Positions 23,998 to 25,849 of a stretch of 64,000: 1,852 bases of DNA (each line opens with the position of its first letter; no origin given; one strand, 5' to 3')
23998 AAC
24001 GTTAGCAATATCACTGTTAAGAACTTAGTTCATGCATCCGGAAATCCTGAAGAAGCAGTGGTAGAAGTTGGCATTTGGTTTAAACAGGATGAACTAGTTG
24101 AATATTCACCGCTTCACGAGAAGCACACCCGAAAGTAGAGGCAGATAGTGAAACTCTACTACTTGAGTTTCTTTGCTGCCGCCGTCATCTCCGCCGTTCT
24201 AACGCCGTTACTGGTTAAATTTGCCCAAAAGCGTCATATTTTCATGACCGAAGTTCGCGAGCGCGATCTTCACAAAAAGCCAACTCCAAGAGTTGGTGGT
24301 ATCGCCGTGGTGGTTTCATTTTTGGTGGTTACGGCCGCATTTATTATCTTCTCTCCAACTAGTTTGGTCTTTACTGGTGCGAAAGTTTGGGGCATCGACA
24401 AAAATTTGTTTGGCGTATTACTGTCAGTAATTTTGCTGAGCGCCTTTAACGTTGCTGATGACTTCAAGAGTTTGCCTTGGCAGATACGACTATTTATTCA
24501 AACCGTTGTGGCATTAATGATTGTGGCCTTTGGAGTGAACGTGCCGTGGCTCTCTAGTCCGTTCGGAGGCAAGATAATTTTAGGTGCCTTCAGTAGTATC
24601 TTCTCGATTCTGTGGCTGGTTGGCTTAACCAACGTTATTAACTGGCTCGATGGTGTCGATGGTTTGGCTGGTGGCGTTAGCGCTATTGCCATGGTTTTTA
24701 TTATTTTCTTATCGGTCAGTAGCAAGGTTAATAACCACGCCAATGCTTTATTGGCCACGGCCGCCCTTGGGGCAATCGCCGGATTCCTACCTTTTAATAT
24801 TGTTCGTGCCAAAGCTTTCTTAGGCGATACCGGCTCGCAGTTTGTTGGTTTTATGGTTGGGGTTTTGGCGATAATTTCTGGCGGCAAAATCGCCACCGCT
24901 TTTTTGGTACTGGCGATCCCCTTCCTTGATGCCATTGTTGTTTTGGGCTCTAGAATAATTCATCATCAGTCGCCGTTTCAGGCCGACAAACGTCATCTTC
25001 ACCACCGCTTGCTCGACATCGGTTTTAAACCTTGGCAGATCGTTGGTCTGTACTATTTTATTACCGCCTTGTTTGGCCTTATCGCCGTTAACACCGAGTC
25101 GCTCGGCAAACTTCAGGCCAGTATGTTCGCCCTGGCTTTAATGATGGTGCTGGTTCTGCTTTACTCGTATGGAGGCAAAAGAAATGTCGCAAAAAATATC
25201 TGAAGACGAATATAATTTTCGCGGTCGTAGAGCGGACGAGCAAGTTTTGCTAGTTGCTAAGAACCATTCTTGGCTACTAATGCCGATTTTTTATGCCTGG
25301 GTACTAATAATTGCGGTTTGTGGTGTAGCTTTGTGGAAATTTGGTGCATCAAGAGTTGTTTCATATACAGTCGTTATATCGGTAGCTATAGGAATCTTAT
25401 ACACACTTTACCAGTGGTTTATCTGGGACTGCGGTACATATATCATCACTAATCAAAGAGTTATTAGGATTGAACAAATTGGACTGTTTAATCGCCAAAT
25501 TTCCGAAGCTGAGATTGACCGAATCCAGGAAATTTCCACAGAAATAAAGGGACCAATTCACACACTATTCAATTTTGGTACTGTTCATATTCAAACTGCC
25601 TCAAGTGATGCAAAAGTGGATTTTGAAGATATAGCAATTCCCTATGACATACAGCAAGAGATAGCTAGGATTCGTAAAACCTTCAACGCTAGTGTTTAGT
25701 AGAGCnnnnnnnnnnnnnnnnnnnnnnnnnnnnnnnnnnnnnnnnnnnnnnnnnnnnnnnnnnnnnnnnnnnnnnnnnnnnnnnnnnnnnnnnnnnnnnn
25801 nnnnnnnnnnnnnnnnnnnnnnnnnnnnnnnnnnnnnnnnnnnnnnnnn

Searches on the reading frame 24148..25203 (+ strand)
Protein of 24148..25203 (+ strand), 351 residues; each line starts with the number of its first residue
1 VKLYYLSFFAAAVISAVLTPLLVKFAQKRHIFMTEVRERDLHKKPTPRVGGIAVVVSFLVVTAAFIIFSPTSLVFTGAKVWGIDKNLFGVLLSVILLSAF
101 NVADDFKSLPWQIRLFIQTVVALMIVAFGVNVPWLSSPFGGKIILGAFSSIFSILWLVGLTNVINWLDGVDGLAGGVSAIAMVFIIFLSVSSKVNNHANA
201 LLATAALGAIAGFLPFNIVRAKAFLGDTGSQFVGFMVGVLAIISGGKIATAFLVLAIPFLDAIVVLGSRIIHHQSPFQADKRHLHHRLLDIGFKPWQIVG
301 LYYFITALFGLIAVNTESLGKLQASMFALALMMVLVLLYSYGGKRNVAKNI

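Call 67: search_protein_families(library=pfam, proteins=[window:24148-25203:+], max_evalue=0.001)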
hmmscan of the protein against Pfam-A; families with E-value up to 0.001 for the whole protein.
window:24148-25203:+ (351 aa): 1 family
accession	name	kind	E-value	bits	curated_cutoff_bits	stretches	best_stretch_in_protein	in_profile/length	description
PF00953.26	Glycos_transf_4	-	4.8e-34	118.1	27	1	88-244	2-159/160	Glycosyl transferase family 4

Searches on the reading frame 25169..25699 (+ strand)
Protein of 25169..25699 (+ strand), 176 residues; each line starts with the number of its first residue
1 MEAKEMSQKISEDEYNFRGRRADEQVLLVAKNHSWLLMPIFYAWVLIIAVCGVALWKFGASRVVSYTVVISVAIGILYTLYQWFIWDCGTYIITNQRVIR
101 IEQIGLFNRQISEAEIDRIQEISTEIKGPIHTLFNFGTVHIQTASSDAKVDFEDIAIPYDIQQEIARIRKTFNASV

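Call 67: search_protein_families(library=pfam, proteins=[window:25169-25699:+], max_evalue=0.001)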
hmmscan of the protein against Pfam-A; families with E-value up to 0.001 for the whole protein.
window:25169-25699:+ (176 aa): 2 families
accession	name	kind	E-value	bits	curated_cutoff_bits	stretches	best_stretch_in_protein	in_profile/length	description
PF03703.20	bPH_2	-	5e-09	36.7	22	1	90-158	5-69/78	Bacterial PH domain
PF14470.12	bPH_3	-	0.00097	20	23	0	76-135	7-68/95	Bacterial PH domain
